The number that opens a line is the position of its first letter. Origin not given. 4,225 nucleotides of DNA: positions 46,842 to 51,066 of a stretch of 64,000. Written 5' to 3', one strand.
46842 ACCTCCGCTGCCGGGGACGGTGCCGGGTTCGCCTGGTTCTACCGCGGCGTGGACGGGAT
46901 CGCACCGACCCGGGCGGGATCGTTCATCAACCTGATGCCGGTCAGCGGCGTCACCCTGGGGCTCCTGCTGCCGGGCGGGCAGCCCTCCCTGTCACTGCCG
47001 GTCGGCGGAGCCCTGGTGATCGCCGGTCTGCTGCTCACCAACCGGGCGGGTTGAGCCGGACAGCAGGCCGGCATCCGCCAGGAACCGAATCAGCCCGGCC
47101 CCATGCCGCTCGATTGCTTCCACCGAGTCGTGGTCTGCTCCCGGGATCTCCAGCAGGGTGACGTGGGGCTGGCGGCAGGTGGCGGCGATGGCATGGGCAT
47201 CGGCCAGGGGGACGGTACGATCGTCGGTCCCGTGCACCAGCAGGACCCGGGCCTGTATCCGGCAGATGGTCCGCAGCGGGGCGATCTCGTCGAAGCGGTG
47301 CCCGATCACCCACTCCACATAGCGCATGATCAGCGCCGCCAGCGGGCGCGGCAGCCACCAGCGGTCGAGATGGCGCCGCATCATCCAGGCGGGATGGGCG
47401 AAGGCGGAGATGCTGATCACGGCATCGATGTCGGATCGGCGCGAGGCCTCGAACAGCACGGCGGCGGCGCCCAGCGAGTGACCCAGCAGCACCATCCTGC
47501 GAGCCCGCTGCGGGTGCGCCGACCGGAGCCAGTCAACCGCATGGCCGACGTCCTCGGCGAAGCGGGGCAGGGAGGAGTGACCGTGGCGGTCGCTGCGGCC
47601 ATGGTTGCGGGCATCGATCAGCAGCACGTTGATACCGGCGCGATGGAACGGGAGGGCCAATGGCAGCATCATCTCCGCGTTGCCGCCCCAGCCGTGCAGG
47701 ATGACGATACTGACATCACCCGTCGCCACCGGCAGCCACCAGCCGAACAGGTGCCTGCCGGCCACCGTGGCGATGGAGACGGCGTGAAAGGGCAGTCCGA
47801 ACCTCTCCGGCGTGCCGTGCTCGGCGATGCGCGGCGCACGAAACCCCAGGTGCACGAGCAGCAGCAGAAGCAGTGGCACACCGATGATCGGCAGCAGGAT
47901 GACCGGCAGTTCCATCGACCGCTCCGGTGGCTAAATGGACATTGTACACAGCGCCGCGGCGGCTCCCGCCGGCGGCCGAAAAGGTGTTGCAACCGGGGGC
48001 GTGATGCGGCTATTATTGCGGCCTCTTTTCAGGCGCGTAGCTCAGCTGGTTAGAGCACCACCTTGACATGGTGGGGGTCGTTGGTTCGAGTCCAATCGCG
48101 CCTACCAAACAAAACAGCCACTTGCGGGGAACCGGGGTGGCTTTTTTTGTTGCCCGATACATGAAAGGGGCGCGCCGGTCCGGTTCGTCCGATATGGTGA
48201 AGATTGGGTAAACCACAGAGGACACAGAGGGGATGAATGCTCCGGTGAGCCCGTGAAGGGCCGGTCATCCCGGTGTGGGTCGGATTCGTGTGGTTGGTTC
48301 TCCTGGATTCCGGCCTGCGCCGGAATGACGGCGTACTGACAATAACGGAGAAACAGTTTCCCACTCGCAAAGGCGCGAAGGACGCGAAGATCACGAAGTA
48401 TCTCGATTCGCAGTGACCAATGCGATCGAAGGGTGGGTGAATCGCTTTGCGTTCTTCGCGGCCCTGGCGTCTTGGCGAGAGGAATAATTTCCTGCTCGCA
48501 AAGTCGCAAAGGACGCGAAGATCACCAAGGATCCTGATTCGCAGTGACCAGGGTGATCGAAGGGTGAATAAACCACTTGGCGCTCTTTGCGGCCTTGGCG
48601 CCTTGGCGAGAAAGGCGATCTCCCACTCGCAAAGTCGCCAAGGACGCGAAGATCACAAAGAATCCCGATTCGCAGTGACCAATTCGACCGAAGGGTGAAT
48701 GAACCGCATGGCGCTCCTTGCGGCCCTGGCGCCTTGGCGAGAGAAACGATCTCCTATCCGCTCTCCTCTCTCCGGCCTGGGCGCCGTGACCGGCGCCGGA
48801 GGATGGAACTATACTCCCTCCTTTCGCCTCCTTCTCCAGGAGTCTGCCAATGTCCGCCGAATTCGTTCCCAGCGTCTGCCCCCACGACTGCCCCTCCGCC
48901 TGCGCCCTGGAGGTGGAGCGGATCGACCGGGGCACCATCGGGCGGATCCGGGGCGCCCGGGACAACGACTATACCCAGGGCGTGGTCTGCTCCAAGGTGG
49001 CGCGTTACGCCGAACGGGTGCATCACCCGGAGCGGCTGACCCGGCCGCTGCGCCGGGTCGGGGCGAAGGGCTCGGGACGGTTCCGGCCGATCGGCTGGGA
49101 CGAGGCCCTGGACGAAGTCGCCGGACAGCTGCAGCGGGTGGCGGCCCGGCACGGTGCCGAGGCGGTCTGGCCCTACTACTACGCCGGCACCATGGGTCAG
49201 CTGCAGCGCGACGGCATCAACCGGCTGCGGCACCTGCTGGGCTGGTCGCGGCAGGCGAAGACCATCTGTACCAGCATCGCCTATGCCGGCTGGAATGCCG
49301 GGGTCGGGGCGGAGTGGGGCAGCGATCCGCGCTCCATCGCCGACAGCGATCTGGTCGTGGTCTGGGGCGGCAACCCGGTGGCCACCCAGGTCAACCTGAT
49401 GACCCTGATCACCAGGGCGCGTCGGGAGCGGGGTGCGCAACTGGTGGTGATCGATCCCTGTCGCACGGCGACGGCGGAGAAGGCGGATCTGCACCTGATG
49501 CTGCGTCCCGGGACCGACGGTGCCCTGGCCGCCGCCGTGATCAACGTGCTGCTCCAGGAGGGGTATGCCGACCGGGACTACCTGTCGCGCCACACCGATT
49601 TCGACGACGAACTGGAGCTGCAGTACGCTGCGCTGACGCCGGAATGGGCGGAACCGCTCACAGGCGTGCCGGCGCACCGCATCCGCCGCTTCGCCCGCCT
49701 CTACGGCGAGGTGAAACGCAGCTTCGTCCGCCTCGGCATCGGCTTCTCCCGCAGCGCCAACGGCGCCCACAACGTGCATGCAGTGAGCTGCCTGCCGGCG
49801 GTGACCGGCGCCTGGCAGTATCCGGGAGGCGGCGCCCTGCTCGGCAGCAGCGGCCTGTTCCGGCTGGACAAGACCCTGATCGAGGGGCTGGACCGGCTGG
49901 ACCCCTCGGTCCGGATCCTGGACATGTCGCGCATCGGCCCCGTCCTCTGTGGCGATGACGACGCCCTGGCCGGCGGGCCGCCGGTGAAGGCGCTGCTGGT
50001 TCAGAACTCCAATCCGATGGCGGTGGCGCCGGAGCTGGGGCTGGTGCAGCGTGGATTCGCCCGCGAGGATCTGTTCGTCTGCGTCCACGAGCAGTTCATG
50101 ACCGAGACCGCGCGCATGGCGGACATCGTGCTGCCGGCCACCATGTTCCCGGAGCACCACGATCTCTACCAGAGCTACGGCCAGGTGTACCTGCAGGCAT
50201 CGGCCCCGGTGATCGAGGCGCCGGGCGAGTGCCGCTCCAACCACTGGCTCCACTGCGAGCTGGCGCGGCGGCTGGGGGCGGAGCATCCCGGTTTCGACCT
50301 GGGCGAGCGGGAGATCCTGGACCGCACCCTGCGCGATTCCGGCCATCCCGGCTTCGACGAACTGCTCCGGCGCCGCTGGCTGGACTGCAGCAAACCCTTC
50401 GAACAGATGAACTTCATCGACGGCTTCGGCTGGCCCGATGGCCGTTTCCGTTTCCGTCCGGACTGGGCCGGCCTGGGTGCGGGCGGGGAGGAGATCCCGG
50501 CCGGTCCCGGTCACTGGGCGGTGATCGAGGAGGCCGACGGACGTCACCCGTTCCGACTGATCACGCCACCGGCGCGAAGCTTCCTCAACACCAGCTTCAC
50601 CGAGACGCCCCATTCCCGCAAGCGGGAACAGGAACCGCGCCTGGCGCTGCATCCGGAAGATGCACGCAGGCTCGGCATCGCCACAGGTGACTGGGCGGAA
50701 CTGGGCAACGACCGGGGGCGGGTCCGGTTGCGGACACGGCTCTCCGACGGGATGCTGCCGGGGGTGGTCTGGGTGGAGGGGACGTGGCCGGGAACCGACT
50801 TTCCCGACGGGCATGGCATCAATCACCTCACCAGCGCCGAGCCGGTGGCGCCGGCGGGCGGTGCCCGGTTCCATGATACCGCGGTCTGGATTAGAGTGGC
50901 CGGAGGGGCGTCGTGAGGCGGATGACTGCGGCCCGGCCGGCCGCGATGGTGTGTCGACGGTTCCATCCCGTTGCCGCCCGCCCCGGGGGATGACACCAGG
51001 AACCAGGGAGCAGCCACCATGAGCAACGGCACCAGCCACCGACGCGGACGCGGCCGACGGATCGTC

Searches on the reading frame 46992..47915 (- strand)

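Call 7: search_protein_families(library=ncbifam, proteins=[window:46992-47915:-], max_evalue=0.01)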
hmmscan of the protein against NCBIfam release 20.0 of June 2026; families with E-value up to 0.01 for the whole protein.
window:46992-47915:- (307 aa): 19 families
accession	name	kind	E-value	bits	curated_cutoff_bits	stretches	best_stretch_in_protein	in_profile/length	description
NF047920.1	lactonase_UilS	equivalog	2.2e-12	47.3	400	1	69-180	26-139/285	UilS family quorum-quenching N-acyl-homoserine lactonase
NF011457.0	PRK14875.1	equivalog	1.9e-10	40.3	307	1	60-170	124-227/372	acetoin dehydrogenase dihydrolipoyllysine-residue acetyltransferase subunit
NF051488.1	bifunc_PcaDC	exception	1e-07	31.5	390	2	70-153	15-92/375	bifunctional 3-oxoadipate enol-lactonase/4-carboxymuconolactone decarboxylase PcaDC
NF007954.0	PRK10673.1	equivalog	2.2e-07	30.4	399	1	67-182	16-124/255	esterase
TIGR01738.1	bioH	equivalog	5.2e-07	29.5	206.95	1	66-173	3-100/245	pimeloyl-ACP methyl ester esterase BioH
TIGR02427.1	protocat_pcaD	equivalog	9.8e-07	28.4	255.85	1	69-163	15-103/251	3-oxoadipate enol-lactonase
TIGR03100.1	hydr1_PEP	hypoth_equivalog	1.1e-05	24.8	168.45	1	84-170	47-131/274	hydrolase 1, exosortase A system-associated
NF045632.1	hydroxlase_HsaD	equivalog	1.1e-05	24.6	400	0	213-241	223-251/290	4,5:9,10-diseco-3-hydroxy-5,9,17-trioxoandrosta-1(10),2-diene-4-oate hydrolase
NF058580.1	lipase_V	equivalog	1.2e-05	25.1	300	1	68-151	26-102/230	EstV family lipase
NF007674.0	PRK10349.1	equivalog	2.3e-05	24.1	449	1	59-149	5-84/256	pimeloyl-ACP methyl ester esterase BioH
TIGR03695.1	menH_SHCHC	equivalog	2.9e-05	23.6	208.55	1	70-151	5-83/252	2-succinyl-6-hydroxy-2,4-cyclohexadiene-1-carboxylate synthase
TIGR03611.1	RutD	equivalog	4.7e-05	22.9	238.5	0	68-181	14-123/258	pyrimidine utilization protein D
NF008019.0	PRK10749.1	equivalog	7.2e-05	21.9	362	1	85-170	72-163/335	lysophospholipase L2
NF007857.0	PRK10566.1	equivalog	0.00028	20.8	201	1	69-256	29-225/249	esterase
NF008340.0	PRK11126.1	equivalog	0.00091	18.5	261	1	67-158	14-97/255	2-succinyl-6-hydroxy-2,4-cyclohexadiene-1-carboxylate synthase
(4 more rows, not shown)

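Call 22: search_protein_families(library=pfam, proteins=[window:46992-47915:-], max_evalue=0.0001)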
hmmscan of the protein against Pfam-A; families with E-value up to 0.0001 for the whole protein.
window:46992-47915:- (307 aa): 5 families
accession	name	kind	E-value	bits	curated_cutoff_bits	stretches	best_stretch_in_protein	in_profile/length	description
PF12146.15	Hydrolase_4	-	2.6e-20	73.2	27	1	69-208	6-134/239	Serine aminopeptidase, S33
PF00561.26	Abhydrolase_1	-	9.2e-18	65.2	25.8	1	70-192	3-128/245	alpha/beta hydrolase fold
PF12697.13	Abhydrolase_6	-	3.4e-12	47.9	26.3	1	70-264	1-206/217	Alpha/beta hydrolase family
PF00326.27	Peptidase_S9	-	3e-07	30.6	22.6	1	121-262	46-187/213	Prolyl oligopeptidase family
PF08538.16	DUF1749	-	7.2e-05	22.5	24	0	111-162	75-128/299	Protein of unknown function (DUF1749)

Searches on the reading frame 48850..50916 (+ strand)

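Call 7: search_protein_families(library=ncbifam, proteins=[window:48850-50916:+], max_evalue=0.01)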
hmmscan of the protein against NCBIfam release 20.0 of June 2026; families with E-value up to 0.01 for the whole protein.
window:48850-50916:+ (688 aa): 27 families (the best 25 are shown)
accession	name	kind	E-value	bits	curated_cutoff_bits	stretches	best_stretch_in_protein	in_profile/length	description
TIGR01591.1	Fdh-alpha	equivalog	3e-76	256.9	666.25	2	9-329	2-318/672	formate dehydrogenase subunit alpha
TIGR02166.1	dmsA_ynfE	subfamily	1.2e-73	248.5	777.7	3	6-328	45-397/794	DMSO/selenate family reductase complex A subunit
NF041885.1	selenate_YnfE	exception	1e-55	189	1675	3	6-328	49-404/805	selenate/tellurate reductase subunit YnfE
NF047855.1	AssmNtatRedNasC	equivalog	7.1e-54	183.2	1100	3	6-321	21-335/708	assimilatory nitrate reductase catalytic subunit NasC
TIGR03479.1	DMSO_red_II_alp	subfamily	2.1e-53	181.6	984.75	3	47-251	105-309/913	molybdopterin-dependent oxidoreductase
NF041884.1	selenate_YnfF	exception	5.1e-52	176.8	1650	4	5-254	45-304/798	selenate/tellurate reductase subunit YnfF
NF011566.1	PRK14990.1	exception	1e-50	172.6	1600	2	5-479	58-581/814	dimethylsulfoxide reductase subunit A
TIGR00509.1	bisC_fam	subfamily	7.2e-46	156.8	1017.55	3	71-329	64-344/772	molybdopterin guanine dinucleotide-containing S/N-oxide reductase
NF012032.0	PRK15488.1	equivalog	3e-43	147.9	694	1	3-478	41-530/759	thiosulfate reductase PhsA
NF041323.1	Nitr_red_NasA_Halo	equivalog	1.2e-34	119.9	1000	2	17-323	6-306/673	assimilatory nitrate reductase NasA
NF041783.2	mnquin_red_QrcB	equivalog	8.6e-32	110.1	440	1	7-477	54-505/695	menaquinone reductase molybdopterin-binding-like subunit QrcB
NF011682.0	PRK15102.1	equivalog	2.6e-26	92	909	3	72-329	114-397/829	trimethylamine-N-oxide reductase TorA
NF042978.1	EthbenzDh_ebdA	equivalog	2.7e-25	88.3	2000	1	44-251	124-331/977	ethylbenzene dehydrogenase subunit alpha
TIGR01706.1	NAPA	equivalog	1.7e-24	86.2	930.55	2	13-253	49-295/830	periplasmic nitrate reductase subunit alpha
NF010055.0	PRK13532.1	equivalog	2.7e-24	85.4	904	2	14-253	50-295/830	nitrate reductase catalytic subunit NapA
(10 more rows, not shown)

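Call 22: search_protein_families(library=pfam, proteins=[window:48850-50916:+], max_evalue=0.0001)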
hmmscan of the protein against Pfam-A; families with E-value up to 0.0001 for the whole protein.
window:48850-50916:+ (688 aa): 3 families
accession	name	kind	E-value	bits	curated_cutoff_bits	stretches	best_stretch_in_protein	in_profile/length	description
PF00384.28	Molybdopterin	-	1.5e-41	143.1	24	1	62-473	1-352/353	Molybdopterin oxidoreductase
PF01568.27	Molydop_binding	-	1.5e-21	76.9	26.8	1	568-675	1-107/110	Molydopterin dinucleotide binding domain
PF04879.21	Molybdop_Fe4S4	-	3.4e-08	33.8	22.7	1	4-59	2-55/55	Molybdopterin oxidoreductase Fe4S4 domain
